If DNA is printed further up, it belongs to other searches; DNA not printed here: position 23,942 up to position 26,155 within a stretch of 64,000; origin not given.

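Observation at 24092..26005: Cathepsin L-like protease with a ~100-aa insertion and a C-terminal membrane anchor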

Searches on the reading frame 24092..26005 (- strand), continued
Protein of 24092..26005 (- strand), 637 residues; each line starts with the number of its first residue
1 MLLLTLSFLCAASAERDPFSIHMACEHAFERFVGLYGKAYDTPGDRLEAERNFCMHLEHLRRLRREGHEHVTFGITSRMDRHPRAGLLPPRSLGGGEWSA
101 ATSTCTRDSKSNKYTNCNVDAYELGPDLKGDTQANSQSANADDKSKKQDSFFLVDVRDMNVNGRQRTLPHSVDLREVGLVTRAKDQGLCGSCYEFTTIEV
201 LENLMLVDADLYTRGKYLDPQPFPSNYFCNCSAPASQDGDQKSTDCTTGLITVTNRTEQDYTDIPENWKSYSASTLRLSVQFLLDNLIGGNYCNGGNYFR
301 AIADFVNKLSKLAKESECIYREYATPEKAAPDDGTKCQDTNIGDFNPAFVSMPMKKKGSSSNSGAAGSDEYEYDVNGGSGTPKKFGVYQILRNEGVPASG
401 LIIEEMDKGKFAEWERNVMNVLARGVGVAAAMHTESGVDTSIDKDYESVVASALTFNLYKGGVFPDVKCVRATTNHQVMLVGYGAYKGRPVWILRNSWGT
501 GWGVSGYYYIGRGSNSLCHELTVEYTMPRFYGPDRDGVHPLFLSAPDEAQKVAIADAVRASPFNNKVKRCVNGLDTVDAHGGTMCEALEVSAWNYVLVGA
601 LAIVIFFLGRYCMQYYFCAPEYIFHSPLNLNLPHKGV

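Call 33: list_cluster_members(proteins=[P0038, P0039, P0040, P0041, P0045, P0046, P0055, P0062, P0078, P0049])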
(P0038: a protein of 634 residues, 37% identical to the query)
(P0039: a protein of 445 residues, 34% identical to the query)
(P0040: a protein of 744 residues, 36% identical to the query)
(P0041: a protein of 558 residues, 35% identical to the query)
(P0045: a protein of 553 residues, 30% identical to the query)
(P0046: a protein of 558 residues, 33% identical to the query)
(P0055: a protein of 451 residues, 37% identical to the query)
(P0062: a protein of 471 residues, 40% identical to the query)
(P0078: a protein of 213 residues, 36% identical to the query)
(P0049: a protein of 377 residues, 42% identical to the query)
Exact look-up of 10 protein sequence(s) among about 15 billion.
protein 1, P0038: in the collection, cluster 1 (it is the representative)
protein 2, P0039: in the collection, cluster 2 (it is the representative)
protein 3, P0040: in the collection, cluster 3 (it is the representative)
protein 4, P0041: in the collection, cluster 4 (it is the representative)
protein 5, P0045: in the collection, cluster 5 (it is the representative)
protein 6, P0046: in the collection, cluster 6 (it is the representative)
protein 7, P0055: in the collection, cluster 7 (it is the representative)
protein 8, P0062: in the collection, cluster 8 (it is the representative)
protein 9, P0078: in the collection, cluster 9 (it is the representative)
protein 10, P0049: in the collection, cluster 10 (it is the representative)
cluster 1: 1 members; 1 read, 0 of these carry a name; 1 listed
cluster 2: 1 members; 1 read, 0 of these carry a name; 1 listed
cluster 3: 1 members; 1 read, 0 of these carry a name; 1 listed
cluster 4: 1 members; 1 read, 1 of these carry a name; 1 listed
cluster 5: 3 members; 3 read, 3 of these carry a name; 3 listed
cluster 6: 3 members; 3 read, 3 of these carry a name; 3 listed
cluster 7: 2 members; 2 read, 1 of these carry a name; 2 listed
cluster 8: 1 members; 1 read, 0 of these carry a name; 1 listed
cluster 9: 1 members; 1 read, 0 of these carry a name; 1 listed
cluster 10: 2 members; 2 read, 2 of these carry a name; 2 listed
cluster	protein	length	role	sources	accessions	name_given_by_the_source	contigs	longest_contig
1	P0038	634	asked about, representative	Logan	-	-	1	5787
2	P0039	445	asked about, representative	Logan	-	-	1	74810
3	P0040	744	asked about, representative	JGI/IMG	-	-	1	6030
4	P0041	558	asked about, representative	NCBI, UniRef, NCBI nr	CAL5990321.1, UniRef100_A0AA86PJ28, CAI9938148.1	Cathepsin_L [Hexamita inflata] | Cathepsin L n=1 Tax=Hexamita inflata TaxID=28002 RepID=A0AA86PJ28_9EUKA | Cathepsin L [Hexamita inflata]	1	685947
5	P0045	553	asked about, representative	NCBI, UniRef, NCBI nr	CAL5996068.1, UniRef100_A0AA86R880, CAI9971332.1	Papain_family cysteine protease [Hexamita inflata] | Papain family cysteine protease n=1 Tax=Hexamita inflata TaxID=28002 ... | Papain family cysteine protease [Hexamita inflata]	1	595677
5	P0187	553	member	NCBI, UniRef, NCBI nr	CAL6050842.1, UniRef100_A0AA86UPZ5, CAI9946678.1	Papain_family cysteine protease [Hexamita inflata] | Papain family cysteine protease n=1 Tax=Hexamita inflata TaxID=28002 ... | Papain family cysteine protease [Hexamita inflata]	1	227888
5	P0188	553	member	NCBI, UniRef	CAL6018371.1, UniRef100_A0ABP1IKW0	Papain_family cysteine protease [Hexamita inflata] | Papain_family cysteine protease n=1 Tax=Hexamita inflata TaxID=28002 ...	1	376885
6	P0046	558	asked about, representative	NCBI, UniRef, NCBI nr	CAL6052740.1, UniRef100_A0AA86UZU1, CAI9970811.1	Papain_family cysteine protease [Hexamita inflata] | Papain family cysteine protease n=1 Tax=Hexamita inflata TaxID=28002 ... | Papain family cysteine protease [Hexamita inflata]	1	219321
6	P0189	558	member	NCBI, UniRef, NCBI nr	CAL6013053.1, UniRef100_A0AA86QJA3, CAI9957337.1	Papain_family cysteine protease [Hexamita inflata] | Papain family cysteine protease n=1 Tax=Hexamita inflata TaxID=28002 ... | Papain family cysteine protease [Hexamita inflata]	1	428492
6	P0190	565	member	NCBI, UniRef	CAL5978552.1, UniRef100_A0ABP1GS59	Papain_family cysteine protease [Hexamita inflata] | Papain_family cysteine protease n=1 Tax=Hexamita inflata TaxID=28002 ...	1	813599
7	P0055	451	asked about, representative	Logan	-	-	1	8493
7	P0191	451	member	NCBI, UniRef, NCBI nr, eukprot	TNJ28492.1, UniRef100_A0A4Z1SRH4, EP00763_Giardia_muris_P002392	Cathepsin L [Giardia muris] | Cathepsin L n=1 Tax=Giardia muris TaxID=5742 RepID=A0A4Z1SRH4_GIAMU | TNJ28492.1 Cathepsin L [Giardia muris]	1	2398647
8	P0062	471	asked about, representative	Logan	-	-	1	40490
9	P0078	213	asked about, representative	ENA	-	-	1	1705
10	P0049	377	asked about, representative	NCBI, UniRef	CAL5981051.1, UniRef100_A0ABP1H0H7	Cathepsin_L [Hexamita inflata] | Cathepsin_L n=1 Tax=Hexamita inflata TaxID=28002 RepID=A0ABP1H0H7_9EUKA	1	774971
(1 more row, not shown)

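Call 45: predict_structure(alignment_id=A3)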
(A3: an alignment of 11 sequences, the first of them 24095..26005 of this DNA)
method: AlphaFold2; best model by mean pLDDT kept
length: 637 residues; sequences in the alignment: 11
mean_pLDDT: 62.1   pTM: 0.67
mean pLDDT of the five models: 62.1, 57.1, 55.2, 50.7, 45.1
residues with pLDDT >= 90: 37; 70-90: 235; 50-70: 156; < 50: 209
segments of 3 or more residues with pLDDT < 50: 1-14, 85-166, 218-248, 254-264, 327-329, 348-366, 372-385, 532-540, 542-545, 628-631, 633-637
pLDDT, mean of each block of 10 residues (from residue 1): 42 59 91 84 84 91 81 86 48 35 37 35 25 26 31 35 48 86 74 83 78 51 39 32 41 47 54 83 72 64 62 76 53 57 51 45 44 42 48 52 54 75 82 71 66 85 80 78 88 88 87 81 67 41 51 69 76 72 60 73 86 74 51 42
secondary structure, 60 per line:
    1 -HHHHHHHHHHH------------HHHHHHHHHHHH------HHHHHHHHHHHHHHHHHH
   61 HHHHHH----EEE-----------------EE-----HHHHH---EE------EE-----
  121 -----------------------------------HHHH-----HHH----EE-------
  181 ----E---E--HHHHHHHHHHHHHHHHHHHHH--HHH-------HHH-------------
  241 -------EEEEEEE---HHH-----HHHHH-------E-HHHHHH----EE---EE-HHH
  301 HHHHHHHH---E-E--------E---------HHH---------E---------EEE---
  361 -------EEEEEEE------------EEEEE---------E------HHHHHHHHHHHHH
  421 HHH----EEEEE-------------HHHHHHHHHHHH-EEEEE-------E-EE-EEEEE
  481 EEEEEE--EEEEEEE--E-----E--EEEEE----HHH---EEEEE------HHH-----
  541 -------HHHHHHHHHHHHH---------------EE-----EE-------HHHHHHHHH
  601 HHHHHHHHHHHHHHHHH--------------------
elements in order (helices of 4 or more, strands of 3 or more residues): H2-12 H25-36 H43-66 E71-73 H98-102 H156-159 H192-212 E248-254 H266-270 H280-285 H298-308 E355-357 E368-374 E387-391 H408-423 E428-432 H446-457 E459-463 E476-486 E489-495 E507-511 E522-526 H548-560 H592-617

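Call 48: fold_search(model_id=the predicted structure, library=pdb)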
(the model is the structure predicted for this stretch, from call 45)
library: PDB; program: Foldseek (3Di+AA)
matches with E <= 10: 347; with E <= 0.001: 286
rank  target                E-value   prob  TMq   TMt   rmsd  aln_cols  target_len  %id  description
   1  5jt8_B                4.9e-15  1.00  0.38  0.74   7.7       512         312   19  Structural basis for the limited antibody cross reactivity between the mite allergens Blo t 1 and Der p 1 (released 2017-05-24)
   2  3qt4                  6.1e-15  1.00  0.37  0.75   7.7       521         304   16  Structure of digestive procathepsin L 3 of Tenebrio molitor larval midgut (released 2012-02-22)
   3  8zlq                  3.2e-14  1.00  0.40  0.73   7.1       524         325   15  Proenzyme of Triticum aestivum papain-like cysteine protease Triticain-alpha inactive mutant lacking granulin domain (released 2025-04-30)
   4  7pck_A                3.4e-14  1.00  0.37  0.71   8.2       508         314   16  CRYSTAL STRUCTURE OF WILD TYPE HUMAN PROCATHEPSIN K (released 1999-10-25)
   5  5jt8_A                4.4e-14  1.00  0.39  0.75   7.5       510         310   19  Structural basis for the limited antibody cross reactivity between the mite allergens Blo t 1 and Der p 1 (released 2017-05-24)
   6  7pck_B                4.9e-14  1.00  0.37  0.72   7.6       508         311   16  CRYSTAL STRUCTURE OF WILD TYPE HUMAN PROCATHEPSIN K (released 1999-10-25)
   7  7pck_C                6.5e-14  1.00  0.39  0.75   7.7       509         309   17  CRYSTAL STRUCTURE OF WILD TYPE HUMAN PROCATHEPSIN K (released 1999-10-25)
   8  7pck_D                1.0e-13  1.00  0.37  0.76   7.0       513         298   16  CRYSTAL STRUCTURE OF WILD TYPE HUMAN PROCATHEPSIN K (released 1999-10-25)
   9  1cjl                  2.1e-13  1.00  0.38  0.74   6.6       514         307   14  CRYSTAL STRUCTURE OF A CYSTEINE PROTEASE PROFORM (released 1997-08-12)
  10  6u7d                  3.0e-13  1.00  0.37  0.74   8.7       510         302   17  Recombinant stem bromelain precursor (released 2019-09-18)
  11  7avm                  3.4e-13  1.00  0.38  0.74   9.4       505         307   18  Crystal Structure of Pro-Rhodesain C150A (released 2020-11-25)
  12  3qj3_B                4.2e-13  1.00  0.38  0.73   8.3       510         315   16  Structure of digestive procathepsin L2 proteinase from Tenebrio molitor larval midgut (released 2012-02-01)
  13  5z5o_A                5.3e-13  1.00  0.38  0.75   9.7       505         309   16  Structure of Pycnonodysostosis disease related I249T mutant of human cathepsin K (released 2018-09-26)
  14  4qrg_A                7.7e-13  1.00  0.36  0.72   8.6       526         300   14  Crystal structure of I86L mutant of papain (released 2015-08-05)
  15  2o6x                  8.6e-13  1.00  0.36  0.71   7.4       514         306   16  Crystal Structure of ProCathepsin L1 from Fasciola hepatica (released 2007-12-18)
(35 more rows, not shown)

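Call 49: search_protein_families(library=pfam, proteins=[P0038, P0041, P0055], max_evalue=0.01)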
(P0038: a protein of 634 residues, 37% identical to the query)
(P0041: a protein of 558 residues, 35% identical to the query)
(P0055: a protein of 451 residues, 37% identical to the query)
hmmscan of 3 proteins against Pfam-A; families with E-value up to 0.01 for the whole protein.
P0038 (634 aa): 2 families
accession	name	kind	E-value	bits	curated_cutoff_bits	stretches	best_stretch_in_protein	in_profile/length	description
PF00112.29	Peptidase_C1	-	1.1e-17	65.3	20.7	2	393-485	124-213/220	Papain family cysteine protease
PF08246.17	Inhibitor_I29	-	2.4e-07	31.4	24.4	1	37-90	1-55/59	Cathepsin propeptide inhibitor domain (I29)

P0041 (558 aa): 2 families
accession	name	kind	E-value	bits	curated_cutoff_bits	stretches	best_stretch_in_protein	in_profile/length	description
PF00112.29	Peptidase_C1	-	1.7e-29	103.9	20.7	1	162-423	2-211/220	Papain family cysteine protease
PF08246.17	Inhibitor_I29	-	4.2e-05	24.2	24.4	1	30-80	1-54/59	Cathepsin propeptide inhibitor domain (I29)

P0055 (451 aa): 1 family
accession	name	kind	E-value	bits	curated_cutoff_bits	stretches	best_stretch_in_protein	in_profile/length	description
PF00112.29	Peptidase_C1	-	4.7e-34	118.8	20.7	1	66-326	1-218/220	Papain family cysteine protease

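Call 51: find_encoding_contigs(protein=P0001, flank=3000, max_places=2)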
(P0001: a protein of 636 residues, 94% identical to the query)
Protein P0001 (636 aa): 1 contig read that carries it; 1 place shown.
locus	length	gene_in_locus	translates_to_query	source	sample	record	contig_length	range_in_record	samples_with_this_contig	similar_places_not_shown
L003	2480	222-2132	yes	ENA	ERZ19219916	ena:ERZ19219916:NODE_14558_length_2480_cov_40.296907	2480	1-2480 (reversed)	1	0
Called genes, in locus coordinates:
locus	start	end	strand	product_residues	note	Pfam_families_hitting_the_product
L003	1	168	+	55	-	?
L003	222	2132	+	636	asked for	PF00112:Peptidase_C1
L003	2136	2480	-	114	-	?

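Call 52: find_encoding_contigs(protein=P0003, flank=3000, max_places=2)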
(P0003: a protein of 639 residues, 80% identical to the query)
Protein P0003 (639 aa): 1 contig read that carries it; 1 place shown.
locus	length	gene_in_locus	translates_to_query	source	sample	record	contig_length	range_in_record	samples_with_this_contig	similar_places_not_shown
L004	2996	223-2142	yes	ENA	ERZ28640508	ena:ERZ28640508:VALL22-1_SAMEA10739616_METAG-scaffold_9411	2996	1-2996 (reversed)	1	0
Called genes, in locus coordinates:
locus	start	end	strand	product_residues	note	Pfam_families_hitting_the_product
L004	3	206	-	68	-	?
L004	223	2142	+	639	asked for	PF00112:Peptidase_C1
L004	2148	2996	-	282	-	?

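Call 53: find_encoding_contigs(protein=P0005, flank=3000, max_places=2)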
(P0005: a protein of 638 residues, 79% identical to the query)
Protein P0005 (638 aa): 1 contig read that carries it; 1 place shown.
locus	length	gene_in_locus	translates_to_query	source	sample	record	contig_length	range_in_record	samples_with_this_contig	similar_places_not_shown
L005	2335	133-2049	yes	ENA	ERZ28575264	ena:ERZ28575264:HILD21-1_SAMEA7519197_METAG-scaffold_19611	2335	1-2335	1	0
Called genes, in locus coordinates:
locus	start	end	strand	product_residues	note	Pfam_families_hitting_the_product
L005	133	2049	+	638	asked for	PF00112:Peptidase_C1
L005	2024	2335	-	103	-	?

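Call 54: find_encoding_contigs(protein=P0007, flank=3000, max_places=2)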
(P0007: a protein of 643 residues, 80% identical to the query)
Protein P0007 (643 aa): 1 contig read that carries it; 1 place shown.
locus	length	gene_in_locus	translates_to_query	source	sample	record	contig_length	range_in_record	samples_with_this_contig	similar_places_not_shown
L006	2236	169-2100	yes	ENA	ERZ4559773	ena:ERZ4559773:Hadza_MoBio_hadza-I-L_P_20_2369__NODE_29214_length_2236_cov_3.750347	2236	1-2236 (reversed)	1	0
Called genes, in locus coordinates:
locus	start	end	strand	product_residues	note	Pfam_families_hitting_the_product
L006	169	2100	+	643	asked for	PF00112:Peptidase_C1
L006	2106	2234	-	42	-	?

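Call 66: find_encoding_contigs(protein=P0038, flank=3000, max_places=2)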
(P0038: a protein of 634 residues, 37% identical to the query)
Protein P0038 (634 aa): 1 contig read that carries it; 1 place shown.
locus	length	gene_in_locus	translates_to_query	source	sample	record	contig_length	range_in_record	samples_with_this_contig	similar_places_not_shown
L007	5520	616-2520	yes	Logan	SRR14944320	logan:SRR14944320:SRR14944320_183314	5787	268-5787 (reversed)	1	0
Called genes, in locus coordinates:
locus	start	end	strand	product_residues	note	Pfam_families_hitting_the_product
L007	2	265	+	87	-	?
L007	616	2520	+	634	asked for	PF08246:Inhibitor_I29 (weak), PF00112:Peptidase_C1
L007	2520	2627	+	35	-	-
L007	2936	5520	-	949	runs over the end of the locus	?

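Call 90: predict_structure(alignment_id=A4)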
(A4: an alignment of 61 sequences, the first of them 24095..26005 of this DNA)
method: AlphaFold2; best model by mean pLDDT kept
length: 637 residues; sequences in the alignment: 61
mean_pLDDT: 70.9   pTM: 0.75
mean pLDDT of the five models: 70.9, 70.3, 68.8, 66.1, 64.1
residues with pLDDT >= 90: 154; 70-90: 242; 50-70: 87; < 50: 154
segments of 3 or more residues with pLDDT < 50: 8-14, 86-107, 112-165, 228-252, 356-386, 625-637
pLDDT, mean of each block of 10 residues (from residue 1): 51 67 95 88 85 93 86 92 51 27 44 39 24 28 28 40 58 94 90 94 92 74 51 40 44 61 78 92 87 82 73 91 77 79 79 54 41 42 49 67 71 82 92 72 58 87 85 86 94 95 95 87 82 75 81 84 89 84 68 79 90 73 49 41
secondary structure, 60 per line:
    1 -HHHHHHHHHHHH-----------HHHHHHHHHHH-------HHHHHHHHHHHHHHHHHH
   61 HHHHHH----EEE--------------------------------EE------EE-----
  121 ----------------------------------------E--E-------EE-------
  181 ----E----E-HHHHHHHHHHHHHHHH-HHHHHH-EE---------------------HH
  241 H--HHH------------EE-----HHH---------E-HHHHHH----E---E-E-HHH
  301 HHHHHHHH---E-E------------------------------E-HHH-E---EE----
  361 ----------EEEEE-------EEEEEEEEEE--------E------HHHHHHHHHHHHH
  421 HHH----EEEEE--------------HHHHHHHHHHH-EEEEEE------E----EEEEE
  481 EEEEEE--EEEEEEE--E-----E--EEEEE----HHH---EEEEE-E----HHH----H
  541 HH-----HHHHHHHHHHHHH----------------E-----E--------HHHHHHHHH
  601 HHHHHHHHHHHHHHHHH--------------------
elements in order: H2-13 H25-35 H43-66 E71-73 H192-207 H209-214 H280-285 H298-308 E371-375 E383-392 H408-423 E428-432 H447-457 E459-464 E476-486 E489-495 E507-511 E522-526 H548-560 H592-617
